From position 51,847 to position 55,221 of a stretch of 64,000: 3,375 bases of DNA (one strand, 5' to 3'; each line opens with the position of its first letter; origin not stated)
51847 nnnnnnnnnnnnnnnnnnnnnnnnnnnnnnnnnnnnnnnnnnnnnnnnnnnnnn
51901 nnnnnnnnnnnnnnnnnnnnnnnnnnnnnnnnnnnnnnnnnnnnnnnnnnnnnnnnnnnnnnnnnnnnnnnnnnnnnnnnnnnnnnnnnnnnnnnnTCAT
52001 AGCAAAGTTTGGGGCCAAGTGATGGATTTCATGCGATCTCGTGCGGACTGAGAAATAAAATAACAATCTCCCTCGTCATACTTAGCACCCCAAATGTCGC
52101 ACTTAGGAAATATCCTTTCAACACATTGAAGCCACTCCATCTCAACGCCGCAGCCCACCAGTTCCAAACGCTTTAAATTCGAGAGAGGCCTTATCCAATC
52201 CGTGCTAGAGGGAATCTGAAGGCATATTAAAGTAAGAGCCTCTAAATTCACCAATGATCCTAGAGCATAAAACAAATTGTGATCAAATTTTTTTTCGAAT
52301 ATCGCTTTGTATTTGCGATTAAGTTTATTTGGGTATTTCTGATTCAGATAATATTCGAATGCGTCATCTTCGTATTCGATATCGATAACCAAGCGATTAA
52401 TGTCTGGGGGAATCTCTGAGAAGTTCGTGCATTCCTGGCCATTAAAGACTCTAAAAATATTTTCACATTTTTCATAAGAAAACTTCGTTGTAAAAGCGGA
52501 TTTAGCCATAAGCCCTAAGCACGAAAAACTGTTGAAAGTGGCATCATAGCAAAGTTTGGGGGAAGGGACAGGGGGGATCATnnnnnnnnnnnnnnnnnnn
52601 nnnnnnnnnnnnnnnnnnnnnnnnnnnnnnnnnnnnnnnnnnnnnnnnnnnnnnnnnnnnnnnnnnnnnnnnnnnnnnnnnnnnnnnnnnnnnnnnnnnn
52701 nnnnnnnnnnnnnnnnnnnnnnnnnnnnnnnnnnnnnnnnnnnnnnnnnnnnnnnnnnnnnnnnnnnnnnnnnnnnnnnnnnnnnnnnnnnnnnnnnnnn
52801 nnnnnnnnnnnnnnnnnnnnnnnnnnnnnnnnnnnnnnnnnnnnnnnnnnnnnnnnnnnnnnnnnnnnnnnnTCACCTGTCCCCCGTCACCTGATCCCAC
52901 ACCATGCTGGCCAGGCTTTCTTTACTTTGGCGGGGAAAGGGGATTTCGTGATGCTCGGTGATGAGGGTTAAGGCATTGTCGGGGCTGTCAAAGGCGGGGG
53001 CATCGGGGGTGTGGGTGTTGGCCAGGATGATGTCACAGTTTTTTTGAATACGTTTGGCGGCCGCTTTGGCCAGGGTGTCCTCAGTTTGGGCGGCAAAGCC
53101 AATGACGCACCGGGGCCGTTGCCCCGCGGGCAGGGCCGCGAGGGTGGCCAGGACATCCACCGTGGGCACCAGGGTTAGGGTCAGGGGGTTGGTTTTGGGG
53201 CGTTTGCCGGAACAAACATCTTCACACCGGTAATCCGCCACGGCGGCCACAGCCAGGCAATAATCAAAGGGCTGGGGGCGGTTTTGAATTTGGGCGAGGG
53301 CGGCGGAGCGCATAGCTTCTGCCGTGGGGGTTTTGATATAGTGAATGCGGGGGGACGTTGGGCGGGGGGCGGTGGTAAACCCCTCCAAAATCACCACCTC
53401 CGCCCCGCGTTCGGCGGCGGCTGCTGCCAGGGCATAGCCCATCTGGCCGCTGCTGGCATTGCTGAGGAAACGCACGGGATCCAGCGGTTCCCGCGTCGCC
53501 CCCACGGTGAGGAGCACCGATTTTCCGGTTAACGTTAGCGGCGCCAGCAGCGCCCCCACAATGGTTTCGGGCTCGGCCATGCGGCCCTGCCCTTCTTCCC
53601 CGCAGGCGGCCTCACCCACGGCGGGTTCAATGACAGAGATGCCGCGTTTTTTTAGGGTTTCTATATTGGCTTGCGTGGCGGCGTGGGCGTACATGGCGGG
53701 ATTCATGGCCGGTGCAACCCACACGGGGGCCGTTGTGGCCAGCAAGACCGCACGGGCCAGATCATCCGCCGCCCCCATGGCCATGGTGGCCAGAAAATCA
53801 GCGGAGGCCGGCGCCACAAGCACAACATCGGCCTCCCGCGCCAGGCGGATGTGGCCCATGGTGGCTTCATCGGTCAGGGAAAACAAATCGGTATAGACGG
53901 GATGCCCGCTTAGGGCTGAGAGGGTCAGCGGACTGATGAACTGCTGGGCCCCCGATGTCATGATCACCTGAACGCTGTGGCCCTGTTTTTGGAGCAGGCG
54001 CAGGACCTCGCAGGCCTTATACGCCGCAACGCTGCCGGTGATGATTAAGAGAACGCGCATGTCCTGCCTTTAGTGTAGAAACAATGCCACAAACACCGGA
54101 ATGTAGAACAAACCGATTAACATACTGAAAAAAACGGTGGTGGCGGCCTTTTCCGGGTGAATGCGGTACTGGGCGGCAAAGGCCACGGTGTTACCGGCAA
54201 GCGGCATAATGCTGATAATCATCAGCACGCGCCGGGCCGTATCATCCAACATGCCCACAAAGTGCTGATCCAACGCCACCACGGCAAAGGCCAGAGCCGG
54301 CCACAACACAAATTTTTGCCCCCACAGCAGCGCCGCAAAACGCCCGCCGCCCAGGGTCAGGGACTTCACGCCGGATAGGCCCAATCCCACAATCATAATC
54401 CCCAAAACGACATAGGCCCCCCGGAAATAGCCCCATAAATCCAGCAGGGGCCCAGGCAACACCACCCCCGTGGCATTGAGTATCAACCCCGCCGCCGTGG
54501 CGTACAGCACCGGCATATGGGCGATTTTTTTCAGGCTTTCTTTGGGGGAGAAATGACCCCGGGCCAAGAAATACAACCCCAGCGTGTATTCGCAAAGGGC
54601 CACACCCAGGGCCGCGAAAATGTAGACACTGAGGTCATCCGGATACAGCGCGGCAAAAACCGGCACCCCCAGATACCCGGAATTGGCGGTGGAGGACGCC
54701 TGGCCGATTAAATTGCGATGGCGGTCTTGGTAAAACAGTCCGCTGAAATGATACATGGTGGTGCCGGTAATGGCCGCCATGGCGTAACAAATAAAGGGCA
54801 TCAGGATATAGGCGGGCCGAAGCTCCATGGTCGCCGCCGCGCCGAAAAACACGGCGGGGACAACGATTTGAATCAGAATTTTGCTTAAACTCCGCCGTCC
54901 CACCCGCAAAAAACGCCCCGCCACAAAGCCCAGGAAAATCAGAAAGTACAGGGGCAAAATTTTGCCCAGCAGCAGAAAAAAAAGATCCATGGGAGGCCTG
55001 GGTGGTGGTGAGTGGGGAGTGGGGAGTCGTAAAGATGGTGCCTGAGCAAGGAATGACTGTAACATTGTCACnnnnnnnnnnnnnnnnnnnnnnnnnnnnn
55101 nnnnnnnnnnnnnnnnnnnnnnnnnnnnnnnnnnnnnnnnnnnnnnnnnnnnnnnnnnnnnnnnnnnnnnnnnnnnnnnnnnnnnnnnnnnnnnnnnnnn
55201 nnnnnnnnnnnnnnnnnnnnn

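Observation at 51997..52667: Eukaryote-like LRR protein gene, low-GC, wedged against tRNA-Cys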

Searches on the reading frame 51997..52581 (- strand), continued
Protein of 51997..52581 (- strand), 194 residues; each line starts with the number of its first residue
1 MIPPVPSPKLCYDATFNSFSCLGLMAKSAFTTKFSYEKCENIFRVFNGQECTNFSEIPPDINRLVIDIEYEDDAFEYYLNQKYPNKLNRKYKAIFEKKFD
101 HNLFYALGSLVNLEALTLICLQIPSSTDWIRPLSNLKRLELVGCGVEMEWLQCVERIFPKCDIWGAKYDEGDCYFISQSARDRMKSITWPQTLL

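Call 29: search_solved_structures(query=P0001, max_evalue=10, show_alignments=3)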
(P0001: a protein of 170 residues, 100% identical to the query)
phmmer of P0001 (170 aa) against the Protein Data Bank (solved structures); distinct sequences matched with E-value up to 10: 8.
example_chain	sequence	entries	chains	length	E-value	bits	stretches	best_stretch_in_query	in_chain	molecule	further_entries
4u08_A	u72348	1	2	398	0.0087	19.1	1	81-140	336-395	LIC11098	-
4u09_A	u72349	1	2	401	0.29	14.1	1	81-139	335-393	LIC12759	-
8zw9_A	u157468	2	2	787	0.57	13.2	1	81-136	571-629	Disease resistance protein ADR1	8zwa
2z81_A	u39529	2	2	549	0.6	13.1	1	76-121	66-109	Toll-like receptor 2, Variable lymphocyte receptor B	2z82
5d3i_A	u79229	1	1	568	0.63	13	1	76-120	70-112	Toll-like receptor 2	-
3a79_A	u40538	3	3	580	0.66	13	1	76-120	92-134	Toll-like receptor 2, Variable lymphocyte receptor B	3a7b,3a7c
9mve_K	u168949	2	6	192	0.72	12.8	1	119-164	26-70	DC-SIGN CRD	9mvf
4u06_A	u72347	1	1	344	1.7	11.6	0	82-140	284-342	LIC10831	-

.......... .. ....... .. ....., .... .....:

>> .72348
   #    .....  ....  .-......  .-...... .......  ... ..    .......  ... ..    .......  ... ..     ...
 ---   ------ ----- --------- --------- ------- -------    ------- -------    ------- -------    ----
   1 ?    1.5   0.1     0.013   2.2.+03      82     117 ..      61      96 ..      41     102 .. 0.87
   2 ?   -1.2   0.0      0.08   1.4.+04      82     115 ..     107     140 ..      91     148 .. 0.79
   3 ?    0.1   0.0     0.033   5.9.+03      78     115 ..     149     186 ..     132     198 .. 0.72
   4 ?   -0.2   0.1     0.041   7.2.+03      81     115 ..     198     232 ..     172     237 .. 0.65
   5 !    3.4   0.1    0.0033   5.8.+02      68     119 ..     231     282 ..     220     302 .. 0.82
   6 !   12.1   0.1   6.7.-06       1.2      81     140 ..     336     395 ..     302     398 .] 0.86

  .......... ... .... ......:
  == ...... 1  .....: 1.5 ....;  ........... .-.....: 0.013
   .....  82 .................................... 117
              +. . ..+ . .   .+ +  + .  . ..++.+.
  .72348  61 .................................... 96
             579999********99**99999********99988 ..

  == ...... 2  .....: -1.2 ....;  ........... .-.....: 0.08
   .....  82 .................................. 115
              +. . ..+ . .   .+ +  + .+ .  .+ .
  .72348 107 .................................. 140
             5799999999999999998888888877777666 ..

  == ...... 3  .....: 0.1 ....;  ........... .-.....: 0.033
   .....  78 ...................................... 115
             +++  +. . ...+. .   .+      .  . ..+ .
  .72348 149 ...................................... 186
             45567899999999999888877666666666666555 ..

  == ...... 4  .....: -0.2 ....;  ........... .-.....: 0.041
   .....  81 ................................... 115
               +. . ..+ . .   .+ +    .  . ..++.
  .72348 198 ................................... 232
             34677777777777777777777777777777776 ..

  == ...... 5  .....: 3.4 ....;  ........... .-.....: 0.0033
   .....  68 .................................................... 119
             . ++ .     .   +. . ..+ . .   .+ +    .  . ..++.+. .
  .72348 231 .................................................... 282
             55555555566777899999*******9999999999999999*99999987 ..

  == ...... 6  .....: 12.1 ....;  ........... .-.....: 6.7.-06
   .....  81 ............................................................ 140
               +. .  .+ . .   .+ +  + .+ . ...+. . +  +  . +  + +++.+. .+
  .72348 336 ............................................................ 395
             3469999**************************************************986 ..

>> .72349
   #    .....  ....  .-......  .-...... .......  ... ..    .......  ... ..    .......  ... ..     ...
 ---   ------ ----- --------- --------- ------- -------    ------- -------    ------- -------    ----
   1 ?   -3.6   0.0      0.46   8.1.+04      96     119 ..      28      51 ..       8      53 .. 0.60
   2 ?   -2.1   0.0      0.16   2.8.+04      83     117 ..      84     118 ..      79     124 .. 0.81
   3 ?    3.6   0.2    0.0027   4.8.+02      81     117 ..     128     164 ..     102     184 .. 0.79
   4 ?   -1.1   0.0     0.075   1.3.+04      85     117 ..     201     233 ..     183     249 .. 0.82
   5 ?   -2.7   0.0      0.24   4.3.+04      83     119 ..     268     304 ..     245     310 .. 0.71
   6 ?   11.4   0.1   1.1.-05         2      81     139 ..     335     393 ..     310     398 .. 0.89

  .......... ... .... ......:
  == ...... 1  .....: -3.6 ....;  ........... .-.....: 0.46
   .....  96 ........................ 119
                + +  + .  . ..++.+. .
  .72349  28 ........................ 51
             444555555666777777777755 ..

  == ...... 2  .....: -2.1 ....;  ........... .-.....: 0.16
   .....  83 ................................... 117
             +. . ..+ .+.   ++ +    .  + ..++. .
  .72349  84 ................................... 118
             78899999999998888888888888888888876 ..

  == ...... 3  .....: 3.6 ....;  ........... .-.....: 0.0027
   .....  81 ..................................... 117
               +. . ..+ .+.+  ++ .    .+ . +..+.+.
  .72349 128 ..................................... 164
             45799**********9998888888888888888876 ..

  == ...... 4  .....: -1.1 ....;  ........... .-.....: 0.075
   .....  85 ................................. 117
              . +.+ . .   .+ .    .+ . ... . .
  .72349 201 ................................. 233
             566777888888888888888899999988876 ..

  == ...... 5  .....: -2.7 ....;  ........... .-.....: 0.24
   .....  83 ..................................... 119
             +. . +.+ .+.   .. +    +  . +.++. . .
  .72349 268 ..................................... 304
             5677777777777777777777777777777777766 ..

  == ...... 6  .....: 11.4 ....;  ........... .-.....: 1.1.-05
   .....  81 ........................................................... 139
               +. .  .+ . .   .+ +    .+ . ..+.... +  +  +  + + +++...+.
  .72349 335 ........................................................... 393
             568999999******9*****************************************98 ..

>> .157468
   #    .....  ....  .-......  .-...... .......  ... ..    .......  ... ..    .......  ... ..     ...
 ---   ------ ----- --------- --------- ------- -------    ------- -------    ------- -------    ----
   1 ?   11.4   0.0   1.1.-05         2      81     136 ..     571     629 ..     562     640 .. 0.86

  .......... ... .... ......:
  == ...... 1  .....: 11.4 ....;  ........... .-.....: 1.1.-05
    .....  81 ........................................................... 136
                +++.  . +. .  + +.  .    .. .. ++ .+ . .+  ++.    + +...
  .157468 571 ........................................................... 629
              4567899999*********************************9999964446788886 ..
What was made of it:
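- On Leucine-rich repeat proteins (Pfam clan LRR): The best PDB hit has E=0.0087 (call 29).
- Closest known: Leptospira interrogans LRR proteins LIC11098, LIC12759 and LIC10831. Same: Query residues 81-140 align in register with their last two 23-residue repeats and the C-terminal cap helix plus 'LLPxCxI' (call 29).
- The best PDB hits are Leptospira LIC11098 and LIC12759, with query residues 81-140 aligned to chain residues 336-395 of 398, which is the last two LRRs plus the cap (call 29). The best match is to bacterial LRR C-termini (call 29).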

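Call 30: search_protein_families(library=phrogs, proteins=[P0001], max_evalue=10)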
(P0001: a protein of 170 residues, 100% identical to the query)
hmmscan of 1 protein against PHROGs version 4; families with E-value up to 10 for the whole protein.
P0001 (170 aa): 1 family
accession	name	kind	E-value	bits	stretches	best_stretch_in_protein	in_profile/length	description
phrog_31077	-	lysis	0.11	13.2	1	29-77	134-177/254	endolysin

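Call 31: search_protein_families(library=ncbifam, proteins=[P0001], max_evalue=10)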
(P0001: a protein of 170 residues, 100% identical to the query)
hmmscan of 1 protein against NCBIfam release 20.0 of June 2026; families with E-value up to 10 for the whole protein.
P0001 (170 aa): 3 families
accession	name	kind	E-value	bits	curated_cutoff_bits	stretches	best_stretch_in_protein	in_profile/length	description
NF038006.1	NhaD_1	equivalog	0.051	12.6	80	1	25-95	215-282/405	sodium:proton antiporter NhaD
NF050050.1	ProtGlycPglI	equivalog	0.069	12.5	500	1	42-102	238-294/306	GalNAc(5)-diNAcBac-PP-undecaprenol beta-1,3-glucosyltransferase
NF041351.1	XopL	equivalog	0.14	10.8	500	1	83-120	93-130/497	type III secretion system leucine-rich repeat domain-containing effector XopL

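Call 32: search_protein_families(library=pfam, proteins=[P0001], max_evalue=10)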
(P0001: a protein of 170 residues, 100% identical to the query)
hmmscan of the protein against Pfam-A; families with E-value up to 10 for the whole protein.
P0001 (170 aa): 0 families

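Call 38: search_dna_similar(query=P0001, collection=phages, mode=protein, max_evalue=1, max_rows=10)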
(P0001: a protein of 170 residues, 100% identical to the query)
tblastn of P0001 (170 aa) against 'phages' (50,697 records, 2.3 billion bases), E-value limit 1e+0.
No match.

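Call 39: search_dna_similar(query=P0001, collection=plasmids, mode=protein, max_evalue=1, max_rows=10)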
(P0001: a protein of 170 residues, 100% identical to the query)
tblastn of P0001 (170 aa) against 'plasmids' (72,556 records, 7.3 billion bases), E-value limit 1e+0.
Records with a match: 25; places in all: 29; records where one place covers at least 80% of the query: 0.
Best place of each record, by identity: <60% 25.
By first word of the organism name: Leptospira 25.
By predicted mobility (MOB-suite, as given by PLSDB): non-mobilizable 25.
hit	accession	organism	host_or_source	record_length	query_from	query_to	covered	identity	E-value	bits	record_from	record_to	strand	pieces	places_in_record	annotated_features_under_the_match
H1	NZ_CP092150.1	Leptospira interrogans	Homo sapiens,blood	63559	66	140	44%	31.6%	6e-1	37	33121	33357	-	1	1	leucine-rich repeat domain-containing protein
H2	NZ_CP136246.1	Leptospira interrogans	Canis lupus familiaris,urine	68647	83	140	34%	36.2%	1e-1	39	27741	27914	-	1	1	leucine-rich repeat domain-containing protein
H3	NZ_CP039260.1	Leptospira interrogans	Homo sapiens,blood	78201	83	140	34%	36.2%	2e-1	39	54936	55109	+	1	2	leucine-rich repeat domain-containing protein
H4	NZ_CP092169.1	Leptospira interrogans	Homo sapiens,blood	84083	83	140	34%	36.2%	2e-1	39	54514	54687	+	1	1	leucine-rich repeat domain-containing protein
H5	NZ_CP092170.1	Leptospira interrogans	Homo sapiens,blood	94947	83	140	34%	36.2%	2e-1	39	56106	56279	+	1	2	leucine-rich repeat domain-containing protein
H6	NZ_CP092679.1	Leptospira interrogans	Homo sapiens,blood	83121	83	140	34%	36.2%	2e-1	39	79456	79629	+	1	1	leucine-rich repeat domain-containing protein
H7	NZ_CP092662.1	Leptospira interrogans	Homo sapiens,blood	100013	83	140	34%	36.2%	2e-1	39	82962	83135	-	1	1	leucine-rich repeat domain-containing protein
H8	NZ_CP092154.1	Leptospira interrogans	Homo sapiens,blood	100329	83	140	34%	36.2%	2e-1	39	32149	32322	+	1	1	leucine-rich repeat domain-containing protein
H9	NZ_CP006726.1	Leptospira interrogans serovar Linhai str. 56609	-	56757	83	140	34%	36.2%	2e-1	39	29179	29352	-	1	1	leucine-rich repeat domain-containing protein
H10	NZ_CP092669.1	Leptospira interrogans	Homo sapiens,blood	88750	83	140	34%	36.2%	2e-1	39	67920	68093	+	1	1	leucine-rich repeat domain-containing protein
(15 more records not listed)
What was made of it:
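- Tried and rejected: tblastn against phages gave nothing, and against plasmids only E~0.1 hits to Leptospira LRR genes (calls 38, 39).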

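Call 44: find_related_loci(query=P0001, collection=metagenome_contigs, flank=5000)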
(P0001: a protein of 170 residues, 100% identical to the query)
Query P0001 (170 aa) in metagenome_contigs; peptide patterns used: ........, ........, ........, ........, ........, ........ (x = any residue, [..] = any of these).
57 stretches matched a pattern, but none encodes a relative of the query by tblastn (E <= 1e-3).

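Call 53: list_cluster_members(proteins=[P0001])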
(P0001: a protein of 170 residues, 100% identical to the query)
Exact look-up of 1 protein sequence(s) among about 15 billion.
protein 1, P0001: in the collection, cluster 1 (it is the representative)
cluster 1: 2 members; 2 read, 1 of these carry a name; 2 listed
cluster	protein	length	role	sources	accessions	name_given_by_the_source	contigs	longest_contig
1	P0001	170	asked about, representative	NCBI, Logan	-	-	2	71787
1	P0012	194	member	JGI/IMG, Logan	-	hypothetical protein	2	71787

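Call 54: find_encoding_contigs(protein=window:51997-52581:-, flank=3000, max_places=6)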
Protein window:51997-52581:- (194 aa): 2 contigs read that carry it; 2 places shown.
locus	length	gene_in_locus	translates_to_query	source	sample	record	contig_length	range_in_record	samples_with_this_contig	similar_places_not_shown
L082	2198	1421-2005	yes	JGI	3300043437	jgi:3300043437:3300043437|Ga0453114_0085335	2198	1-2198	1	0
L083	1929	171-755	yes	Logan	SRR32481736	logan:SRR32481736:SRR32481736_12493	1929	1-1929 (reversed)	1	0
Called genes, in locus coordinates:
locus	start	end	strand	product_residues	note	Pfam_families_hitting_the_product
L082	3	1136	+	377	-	?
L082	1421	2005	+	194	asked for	-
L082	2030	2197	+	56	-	?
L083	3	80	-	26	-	?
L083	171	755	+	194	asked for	-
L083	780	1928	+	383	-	?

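Call 68: search_protein_families(library=padloc, proteins=[P0001], max_evalue=1)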
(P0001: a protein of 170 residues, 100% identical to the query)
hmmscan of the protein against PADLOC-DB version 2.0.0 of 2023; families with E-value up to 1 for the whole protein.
P0001 (170 aa): 0 families

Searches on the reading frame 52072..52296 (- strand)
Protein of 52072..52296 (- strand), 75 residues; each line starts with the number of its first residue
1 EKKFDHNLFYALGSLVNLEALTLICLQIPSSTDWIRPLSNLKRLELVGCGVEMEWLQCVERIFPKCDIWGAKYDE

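Call 32: search_protein_families(library=pfam, proteins=[window:52078-52269:-], max_evalue=10)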
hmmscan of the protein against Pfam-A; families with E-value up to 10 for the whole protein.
seq(64 aa): 0 families

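Call 66: predict_structure(protein=window:52072-52296:-)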
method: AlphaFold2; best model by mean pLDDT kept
length: 75 residues; sequences in the alignment: 1
mean_pLDDT: 46.3   pTM: 0.27
mean pLDDT of the five models: 46.3, 42.3, 41.7, 38.9, 38.8
residues with pLDDT >= 90: 0; 70-90: 0; 50-70: 23; < 50: 52
segments of 3 or more residues with pLDDT < 50: 1-12, 31-53, 65-75
pLDDT, mean of each block of 10 residues (from residue 1): 42 49 49 44 43 51 50 36
secondary structure, 60 per line:
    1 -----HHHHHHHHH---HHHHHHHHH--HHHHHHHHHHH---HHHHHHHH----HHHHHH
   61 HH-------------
elements in order: H6-14 H18-26 H29-39 H43-50 H55-62

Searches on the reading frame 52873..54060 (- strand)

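Call 6: search_protein_families(library=pfam, proteins=[window:52873-54060:-], max_evalue=1)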
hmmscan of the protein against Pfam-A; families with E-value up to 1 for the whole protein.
window:52873-54060:- (395 aa): 6 families
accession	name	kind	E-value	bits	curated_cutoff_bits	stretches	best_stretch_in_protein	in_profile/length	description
PF04127.22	DFP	-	1.4e-50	172.2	22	1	177-367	1-186/186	DNA/pantothenate metabolism flavoprotein C-terminal domain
PF02441.25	Flavoprotein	-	3.5e-35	121.4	22.7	1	1-174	1-161/162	Flavoprotein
PF00291.31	PALP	-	0.00088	19.1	35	1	200-233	59-87/295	Pyridoxal-phosphate dependent enzyme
PF14453.12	ThiS-like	-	0.027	15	26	0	214-230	23-39/57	ThiS-like ubiquitin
PF03807.23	F420_oxidored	-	0.08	14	21.6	0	204-225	7-29/94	NADP oxidoreductase coenzyme F420-dependent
PF07199.16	DUF1411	-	0.24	11.5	22.3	1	344-386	123-167/194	Protein of unknown function (DUF1411)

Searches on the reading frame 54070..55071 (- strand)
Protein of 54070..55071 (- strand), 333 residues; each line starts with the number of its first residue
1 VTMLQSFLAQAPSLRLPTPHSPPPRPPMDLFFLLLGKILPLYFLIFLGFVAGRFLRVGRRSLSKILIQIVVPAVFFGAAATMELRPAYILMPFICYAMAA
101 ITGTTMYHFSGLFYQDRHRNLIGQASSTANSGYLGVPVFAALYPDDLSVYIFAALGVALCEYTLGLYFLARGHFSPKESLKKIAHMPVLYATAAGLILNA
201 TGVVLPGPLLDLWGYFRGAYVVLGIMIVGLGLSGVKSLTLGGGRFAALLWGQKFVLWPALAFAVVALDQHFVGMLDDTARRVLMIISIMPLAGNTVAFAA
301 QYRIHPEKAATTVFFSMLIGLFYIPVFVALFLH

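Call 45: search_protein_families(library=pfam, proteins=[window:54070-55071:-], max_evalue=0.00001)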
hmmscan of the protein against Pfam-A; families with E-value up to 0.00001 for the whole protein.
window:54070-55071:- (333 aa): 1 family
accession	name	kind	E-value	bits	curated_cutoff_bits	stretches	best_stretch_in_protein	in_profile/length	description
PF03547.23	Mem_trans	-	3.4e-11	42.8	25.7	1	35-165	3-143/343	Membrane transport protein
